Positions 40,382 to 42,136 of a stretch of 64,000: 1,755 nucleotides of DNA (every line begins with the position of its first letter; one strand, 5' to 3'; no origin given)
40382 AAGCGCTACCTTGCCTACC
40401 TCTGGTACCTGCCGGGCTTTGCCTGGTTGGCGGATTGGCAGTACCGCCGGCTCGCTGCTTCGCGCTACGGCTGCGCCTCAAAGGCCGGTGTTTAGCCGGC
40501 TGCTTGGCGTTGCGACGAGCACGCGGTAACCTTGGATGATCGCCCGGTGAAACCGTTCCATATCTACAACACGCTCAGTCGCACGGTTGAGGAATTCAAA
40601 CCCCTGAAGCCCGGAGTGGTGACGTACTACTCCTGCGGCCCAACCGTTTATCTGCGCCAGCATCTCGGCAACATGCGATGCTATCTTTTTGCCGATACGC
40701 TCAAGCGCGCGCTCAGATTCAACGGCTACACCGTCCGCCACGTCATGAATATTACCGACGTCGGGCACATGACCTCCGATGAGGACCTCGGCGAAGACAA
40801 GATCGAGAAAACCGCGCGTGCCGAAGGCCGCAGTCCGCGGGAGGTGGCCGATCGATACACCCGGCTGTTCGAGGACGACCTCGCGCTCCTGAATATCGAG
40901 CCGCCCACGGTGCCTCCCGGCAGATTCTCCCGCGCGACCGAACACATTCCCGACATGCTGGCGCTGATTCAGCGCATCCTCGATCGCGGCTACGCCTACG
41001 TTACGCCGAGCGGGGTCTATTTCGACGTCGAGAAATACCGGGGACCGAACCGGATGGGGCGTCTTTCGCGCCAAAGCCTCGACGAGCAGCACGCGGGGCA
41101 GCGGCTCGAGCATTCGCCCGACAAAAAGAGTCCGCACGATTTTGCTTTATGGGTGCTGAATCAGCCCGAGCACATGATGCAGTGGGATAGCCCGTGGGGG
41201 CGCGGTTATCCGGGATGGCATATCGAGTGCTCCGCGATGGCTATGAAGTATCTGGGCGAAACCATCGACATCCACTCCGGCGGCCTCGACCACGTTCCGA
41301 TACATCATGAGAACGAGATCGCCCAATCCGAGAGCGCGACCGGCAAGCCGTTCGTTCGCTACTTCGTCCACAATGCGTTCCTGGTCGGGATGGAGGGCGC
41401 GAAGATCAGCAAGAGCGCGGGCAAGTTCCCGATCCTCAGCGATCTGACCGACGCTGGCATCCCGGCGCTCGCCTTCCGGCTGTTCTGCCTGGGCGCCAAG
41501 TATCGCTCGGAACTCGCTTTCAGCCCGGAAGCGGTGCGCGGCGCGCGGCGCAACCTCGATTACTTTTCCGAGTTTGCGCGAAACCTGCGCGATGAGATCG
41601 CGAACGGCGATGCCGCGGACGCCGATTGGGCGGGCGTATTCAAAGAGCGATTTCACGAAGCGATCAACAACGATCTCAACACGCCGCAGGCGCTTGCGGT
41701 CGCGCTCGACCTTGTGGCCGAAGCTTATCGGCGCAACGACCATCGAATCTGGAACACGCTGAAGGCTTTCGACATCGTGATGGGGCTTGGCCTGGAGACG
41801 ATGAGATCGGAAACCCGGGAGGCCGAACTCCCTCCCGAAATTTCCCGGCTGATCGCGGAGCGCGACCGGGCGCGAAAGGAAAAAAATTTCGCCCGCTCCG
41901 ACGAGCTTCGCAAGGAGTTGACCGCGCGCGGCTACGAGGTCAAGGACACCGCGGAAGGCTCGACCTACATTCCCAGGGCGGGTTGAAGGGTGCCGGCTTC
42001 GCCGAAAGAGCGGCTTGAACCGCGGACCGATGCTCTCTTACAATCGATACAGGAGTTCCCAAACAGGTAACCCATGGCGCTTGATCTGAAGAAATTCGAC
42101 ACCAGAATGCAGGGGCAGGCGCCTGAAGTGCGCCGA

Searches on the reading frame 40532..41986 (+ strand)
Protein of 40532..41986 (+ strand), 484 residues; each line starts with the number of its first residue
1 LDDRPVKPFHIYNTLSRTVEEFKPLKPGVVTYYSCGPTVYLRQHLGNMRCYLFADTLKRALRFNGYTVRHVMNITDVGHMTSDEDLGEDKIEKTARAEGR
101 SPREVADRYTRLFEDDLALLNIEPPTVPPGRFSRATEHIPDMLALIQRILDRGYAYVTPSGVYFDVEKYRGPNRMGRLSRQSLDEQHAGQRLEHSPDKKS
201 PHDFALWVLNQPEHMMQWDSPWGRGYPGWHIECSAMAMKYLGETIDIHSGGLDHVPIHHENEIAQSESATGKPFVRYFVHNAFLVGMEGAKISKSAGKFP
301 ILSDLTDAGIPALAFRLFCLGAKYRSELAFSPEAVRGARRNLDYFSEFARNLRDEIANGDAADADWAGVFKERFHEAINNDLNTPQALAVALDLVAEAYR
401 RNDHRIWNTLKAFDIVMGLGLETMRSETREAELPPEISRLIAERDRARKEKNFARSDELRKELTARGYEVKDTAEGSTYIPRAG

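Call 43: search_protein_families(library=pfam, proteins=[window:40532-41986:+], max_evalue=0.0001)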
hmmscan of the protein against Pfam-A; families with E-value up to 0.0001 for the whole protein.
window:40532-41986:+ (484 aa): 4 families
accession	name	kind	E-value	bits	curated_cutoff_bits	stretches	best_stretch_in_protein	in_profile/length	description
PF01406.26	tRNA-synt_1e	-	1.3e-85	287.9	27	1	22-338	2-299/301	tRNA synthetases class I (C) catalytic domain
PF23493.1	CysS_C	-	1.8e-09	38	23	1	432-475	3-46/51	Cysteinyl-tRNA ligase anticodon binding domain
PF09334.17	tRNA-synt_1g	-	2.9e-07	30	20.1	1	42-123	13-84/391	tRNA synthetases class I (M)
PF09190.17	DALR_2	-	2.5e-06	28.4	22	1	373-421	1-56/57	DALR domain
